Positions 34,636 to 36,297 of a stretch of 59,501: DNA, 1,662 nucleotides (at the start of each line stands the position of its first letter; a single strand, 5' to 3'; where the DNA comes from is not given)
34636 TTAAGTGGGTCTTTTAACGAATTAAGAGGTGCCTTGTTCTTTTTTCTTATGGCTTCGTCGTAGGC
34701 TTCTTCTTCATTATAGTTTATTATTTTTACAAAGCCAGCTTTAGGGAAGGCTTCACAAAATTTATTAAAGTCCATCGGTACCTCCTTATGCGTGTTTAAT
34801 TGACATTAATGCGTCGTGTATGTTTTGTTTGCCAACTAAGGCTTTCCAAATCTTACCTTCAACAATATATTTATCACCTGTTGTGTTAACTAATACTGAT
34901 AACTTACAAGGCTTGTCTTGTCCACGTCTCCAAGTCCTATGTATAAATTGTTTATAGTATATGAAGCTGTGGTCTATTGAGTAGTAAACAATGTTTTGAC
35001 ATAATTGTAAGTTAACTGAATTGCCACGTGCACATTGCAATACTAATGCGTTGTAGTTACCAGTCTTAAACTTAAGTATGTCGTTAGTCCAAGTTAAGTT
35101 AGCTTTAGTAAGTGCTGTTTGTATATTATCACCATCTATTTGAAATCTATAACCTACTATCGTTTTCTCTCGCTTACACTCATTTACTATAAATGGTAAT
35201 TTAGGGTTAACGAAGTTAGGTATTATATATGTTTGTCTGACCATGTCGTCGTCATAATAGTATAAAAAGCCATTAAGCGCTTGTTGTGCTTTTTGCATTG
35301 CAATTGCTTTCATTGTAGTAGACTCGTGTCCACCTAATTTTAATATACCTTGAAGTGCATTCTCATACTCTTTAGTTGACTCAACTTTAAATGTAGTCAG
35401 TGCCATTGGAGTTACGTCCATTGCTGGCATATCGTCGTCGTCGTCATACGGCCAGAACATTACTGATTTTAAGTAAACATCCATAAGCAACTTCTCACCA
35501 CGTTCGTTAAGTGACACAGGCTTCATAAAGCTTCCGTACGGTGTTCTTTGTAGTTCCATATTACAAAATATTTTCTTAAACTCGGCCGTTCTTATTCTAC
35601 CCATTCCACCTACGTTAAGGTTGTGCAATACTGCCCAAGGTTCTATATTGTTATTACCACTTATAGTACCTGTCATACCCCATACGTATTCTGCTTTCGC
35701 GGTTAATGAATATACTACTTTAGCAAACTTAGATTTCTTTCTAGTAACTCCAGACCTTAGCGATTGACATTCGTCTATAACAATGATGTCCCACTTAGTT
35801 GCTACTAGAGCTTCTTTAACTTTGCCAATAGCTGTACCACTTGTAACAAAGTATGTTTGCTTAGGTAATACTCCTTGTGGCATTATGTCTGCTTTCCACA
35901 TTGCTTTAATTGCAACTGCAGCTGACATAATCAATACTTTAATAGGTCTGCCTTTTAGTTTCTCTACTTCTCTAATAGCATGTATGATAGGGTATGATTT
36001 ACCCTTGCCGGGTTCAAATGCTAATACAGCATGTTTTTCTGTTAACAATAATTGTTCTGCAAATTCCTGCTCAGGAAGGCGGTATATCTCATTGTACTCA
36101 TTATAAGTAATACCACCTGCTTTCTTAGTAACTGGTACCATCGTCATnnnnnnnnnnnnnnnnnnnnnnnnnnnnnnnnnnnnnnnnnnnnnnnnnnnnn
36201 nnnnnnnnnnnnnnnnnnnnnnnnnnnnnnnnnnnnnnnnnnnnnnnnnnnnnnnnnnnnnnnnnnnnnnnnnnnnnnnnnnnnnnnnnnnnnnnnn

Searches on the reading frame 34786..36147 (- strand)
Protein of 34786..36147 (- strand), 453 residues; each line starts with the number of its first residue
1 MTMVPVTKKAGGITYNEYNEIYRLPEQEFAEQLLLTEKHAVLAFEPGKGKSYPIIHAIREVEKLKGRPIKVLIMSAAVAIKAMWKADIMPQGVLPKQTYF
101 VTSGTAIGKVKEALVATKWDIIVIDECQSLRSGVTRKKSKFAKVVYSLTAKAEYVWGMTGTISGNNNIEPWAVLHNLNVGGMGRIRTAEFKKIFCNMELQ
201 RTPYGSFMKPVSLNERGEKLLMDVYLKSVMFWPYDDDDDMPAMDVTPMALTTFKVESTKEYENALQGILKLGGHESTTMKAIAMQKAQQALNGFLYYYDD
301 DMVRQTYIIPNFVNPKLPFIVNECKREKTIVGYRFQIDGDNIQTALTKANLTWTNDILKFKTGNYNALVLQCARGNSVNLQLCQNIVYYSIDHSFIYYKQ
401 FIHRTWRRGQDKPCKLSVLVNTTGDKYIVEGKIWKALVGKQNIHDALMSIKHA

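Call 7: search_protein_families(library=phrogs, proteins=[window:34786-36147:-])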
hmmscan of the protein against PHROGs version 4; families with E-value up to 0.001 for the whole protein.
window:34786-36147:- (453 aa): 3 families
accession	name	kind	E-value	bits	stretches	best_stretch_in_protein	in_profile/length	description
phrog_62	-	DNA, RNA and nucleotide metabolism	1.8e-38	132.8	1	25-451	699-1136/1881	DNA helicase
phrog_16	-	DNA, RNA and nucleotide metabolism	5.3e-08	32.5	1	36-168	289-422/986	DNA helicase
phrog_11354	-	unknown function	2.7e-05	24.8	1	355-449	14-106/116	-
